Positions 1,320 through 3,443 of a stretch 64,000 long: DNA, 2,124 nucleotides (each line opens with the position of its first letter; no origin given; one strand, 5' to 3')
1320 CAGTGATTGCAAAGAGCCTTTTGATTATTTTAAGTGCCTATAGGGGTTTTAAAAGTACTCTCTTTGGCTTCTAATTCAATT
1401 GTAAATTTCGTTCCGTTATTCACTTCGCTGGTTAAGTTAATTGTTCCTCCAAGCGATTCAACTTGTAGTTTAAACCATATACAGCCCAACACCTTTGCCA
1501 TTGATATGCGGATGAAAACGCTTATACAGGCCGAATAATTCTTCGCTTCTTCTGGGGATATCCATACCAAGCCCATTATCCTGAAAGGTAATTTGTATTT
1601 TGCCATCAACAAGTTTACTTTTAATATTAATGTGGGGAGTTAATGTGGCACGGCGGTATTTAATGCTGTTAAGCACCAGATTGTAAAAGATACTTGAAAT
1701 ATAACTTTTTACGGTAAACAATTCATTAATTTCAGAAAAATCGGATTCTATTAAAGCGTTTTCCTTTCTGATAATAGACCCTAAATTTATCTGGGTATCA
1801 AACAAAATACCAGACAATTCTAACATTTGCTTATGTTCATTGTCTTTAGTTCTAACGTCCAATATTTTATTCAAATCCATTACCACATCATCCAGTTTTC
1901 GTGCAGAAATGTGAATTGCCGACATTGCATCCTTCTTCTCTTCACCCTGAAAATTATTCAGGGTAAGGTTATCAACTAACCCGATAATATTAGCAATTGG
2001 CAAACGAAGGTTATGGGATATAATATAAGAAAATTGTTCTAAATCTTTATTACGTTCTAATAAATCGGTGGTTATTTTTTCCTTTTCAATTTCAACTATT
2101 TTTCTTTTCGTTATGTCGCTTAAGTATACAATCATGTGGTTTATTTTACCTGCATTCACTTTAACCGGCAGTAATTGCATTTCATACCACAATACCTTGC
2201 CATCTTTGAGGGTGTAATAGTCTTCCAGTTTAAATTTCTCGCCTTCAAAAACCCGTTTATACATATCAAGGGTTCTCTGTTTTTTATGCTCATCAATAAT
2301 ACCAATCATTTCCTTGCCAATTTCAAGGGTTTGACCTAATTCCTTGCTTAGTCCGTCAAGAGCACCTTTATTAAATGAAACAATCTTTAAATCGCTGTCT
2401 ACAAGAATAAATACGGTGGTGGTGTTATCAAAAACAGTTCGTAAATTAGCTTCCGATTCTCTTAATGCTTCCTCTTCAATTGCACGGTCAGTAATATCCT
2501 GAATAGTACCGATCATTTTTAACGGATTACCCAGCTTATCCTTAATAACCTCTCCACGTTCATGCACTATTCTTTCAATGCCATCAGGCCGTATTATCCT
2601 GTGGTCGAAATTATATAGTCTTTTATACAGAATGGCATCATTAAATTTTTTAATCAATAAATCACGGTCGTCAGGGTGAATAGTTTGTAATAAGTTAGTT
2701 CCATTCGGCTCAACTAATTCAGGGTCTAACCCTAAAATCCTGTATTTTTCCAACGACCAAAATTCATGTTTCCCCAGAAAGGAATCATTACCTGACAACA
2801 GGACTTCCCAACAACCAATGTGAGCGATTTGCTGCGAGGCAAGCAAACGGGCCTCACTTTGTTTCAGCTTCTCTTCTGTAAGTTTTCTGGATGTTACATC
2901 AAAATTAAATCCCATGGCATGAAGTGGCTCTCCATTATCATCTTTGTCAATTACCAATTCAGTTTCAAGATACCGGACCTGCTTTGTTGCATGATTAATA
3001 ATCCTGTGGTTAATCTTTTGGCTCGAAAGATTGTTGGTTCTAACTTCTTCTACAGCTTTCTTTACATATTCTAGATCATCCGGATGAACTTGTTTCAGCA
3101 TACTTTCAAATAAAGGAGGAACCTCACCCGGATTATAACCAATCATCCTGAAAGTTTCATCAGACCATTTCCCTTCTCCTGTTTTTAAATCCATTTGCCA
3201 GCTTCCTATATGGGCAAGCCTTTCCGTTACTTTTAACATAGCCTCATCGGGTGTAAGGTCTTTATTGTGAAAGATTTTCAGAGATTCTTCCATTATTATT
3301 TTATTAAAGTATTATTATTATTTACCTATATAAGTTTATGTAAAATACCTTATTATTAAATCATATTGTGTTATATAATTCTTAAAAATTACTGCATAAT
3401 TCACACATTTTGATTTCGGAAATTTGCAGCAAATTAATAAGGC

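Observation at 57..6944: Phenylacetate catabolic cluster split by a tandemly duplicated pair of PAS sensor kinases on the opposite strand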

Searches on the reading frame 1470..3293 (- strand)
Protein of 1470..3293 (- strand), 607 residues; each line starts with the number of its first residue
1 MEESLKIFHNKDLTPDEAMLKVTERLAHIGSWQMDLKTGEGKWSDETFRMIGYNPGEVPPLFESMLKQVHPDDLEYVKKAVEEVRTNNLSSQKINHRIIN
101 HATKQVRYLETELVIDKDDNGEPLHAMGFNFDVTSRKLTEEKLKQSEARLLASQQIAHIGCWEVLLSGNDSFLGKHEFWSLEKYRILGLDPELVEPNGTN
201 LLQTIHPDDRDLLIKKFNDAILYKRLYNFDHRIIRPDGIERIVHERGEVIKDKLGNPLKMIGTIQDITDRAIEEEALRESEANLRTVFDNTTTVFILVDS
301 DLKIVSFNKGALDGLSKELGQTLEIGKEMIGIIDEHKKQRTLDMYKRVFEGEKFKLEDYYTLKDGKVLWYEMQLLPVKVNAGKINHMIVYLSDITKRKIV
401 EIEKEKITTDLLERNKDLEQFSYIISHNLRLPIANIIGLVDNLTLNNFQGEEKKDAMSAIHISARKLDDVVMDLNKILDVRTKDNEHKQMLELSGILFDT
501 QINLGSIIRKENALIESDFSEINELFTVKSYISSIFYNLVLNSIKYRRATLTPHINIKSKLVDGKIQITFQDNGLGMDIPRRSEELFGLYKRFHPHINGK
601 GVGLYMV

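Call 5: search_protein_families(library=ncbifam, proteins=[window:1470-3293:-])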
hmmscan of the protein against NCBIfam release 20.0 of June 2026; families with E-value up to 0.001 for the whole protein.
window:1470-3293:- (607 aa): 22 families
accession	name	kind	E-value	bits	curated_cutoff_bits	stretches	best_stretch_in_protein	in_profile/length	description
NF053781.1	cdiGMPphdstlr2612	equivalog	4.6e-32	110.7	1600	2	182-401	614-833/1268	Tlr1612 family c-di-GMP phosphodiesterase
TIGR00229.1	sensory_box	domain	7.5e-27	94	22.9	2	278-400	1-122/126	PAS domain S-box protein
NF007298.0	PRK09776.1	equivalog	9.2e-27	93.3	1135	2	38-308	319-581/1111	diguanylate cyclase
NF041777.1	sens_FixL_Rhizob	equivalog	8.1e-25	87.4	850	2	28-150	6-125/485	sensor protein FixL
NF052573.1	HisKinEspAMyxo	equivalog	1.8e-24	85.8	1400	2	147-604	129-579/755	serine histidine kinase EspA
NF046044.1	PnpS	equivalog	1.5e-17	63.7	400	1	273-578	46-330/390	two-component system histidine kinase PnpS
NF047465.1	hybrid_HK_LvrA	exception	2.7e-17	62.1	1200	1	406-607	588-789/819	hybrid histidine kinase/response regulator LvrA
NF008302.0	PRK11091.1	equivalog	7.1e-17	60.9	838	1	265-603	138-472/779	aerobic respiration two-component sensor histidine kinase ArcB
TIGR02966.1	phoR_proteo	equivalog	3.2e-16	59.3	334.2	1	287-604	11-303/333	phosphate regulon sensor histidine kinase PhoR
NF041880.1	EPS_EpsF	equivalog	6.8e-15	54.5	900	1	278-604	140-459/492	response regulator EpsF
NF045595.1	HK_scytonemin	equivalog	6.3e-11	41.4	865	1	263-607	263-606/637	scytonemin biosynthesis sensor histidine kinase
NF052574.1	HisKinEspCMyxo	equivalog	1.9e-09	36.3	1200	1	325-604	329-605/785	serine histidine kinase EspC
NF041735.1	hist_kin_RppB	equivalog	3.3e-09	36.1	400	1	416-587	214-386/438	two-component system sensor histidine kinase RppB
NF041831.1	NO_HK_NahK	exception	3.1e-07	28.8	1500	1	261-399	300-436/854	hybrid sensor histidine kinase/response regulator NahK/ErcS'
NF007837.0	PRK10549.1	equivalog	1.1e-06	27.7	603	1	411-587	232-405/466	envelope stress sensor histidine kinase BaeS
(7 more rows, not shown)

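Call 6: search_protein_families(library=pfam, proteins=[window:1470-3293:-])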
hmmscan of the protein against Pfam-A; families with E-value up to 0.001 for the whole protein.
window:1470-3293:- (607 aa): 7 families
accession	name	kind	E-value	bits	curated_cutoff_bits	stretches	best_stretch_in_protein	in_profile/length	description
PF08447.18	PAS_3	-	6.1e-35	119.8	25.6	2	178-264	3-89/89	PAS fold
PF13426.13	PAS_9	-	1.2e-10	42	27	1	294-396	4-103/103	PAS domain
PF08448.16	PAS_4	-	6.2e-10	39.7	23.1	1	288-398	1-109/110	PAS fold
PF00989.32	PAS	-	4.6e-07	30.3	22.6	0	185-267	32-113/113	PAS fold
PF02518.31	HATPase_c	-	6.3e-07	30.3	26.4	1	532-607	6-80/111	Histidine kinase-, DNA gyrase B-, and HSP90-like ATPase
PF00512.31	HisKA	-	0.00012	22.5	26.9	1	418-474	2-57/66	His Kinase A (phospho-acceptor) domain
PF13596.12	PAS_10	-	0.00083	20.4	22.1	0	286-395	3-106/106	PAS domain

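Call 18: find_encoding_contigs(protein=window:1470-3293:-, flank=3000, max_places=10)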
Protein window:1470-3293:- (607 aa): 8 contigs read that carry it; 1 place shown.
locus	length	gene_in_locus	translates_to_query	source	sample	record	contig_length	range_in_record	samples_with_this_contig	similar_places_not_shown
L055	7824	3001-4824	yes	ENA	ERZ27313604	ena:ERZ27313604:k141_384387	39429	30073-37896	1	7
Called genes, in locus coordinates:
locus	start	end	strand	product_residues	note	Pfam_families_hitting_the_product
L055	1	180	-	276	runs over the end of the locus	PF00378:ECH_1, PF16113:ECH_2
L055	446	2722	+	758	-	PF00072:Response_reg, PF00989:PAS (faint), PF08447:PAS_3, PF13426:PAS_9 (faint), PF08447:PAS_3, PF08448:PAS_4, PF02518:HATPase_c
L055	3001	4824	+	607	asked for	PF00989:PAS (faint), PF08447:PAS_3, PF08448:PAS_4 (weak), PF13426:PAS_9 (weak), PF02518:HATPase_c (weak)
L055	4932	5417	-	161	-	PF01883:FeS_assembly_P, PF23451:Zn_ribbon_PaaD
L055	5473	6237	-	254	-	PF05138:PaaA_PaaC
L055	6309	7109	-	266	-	PF01902:Diphthami_syn_2_N, PF28410:Diphthami_syn_2_C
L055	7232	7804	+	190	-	-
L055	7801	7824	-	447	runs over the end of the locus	PF26696:PTL_trimer, PF21722:Gly_rich_2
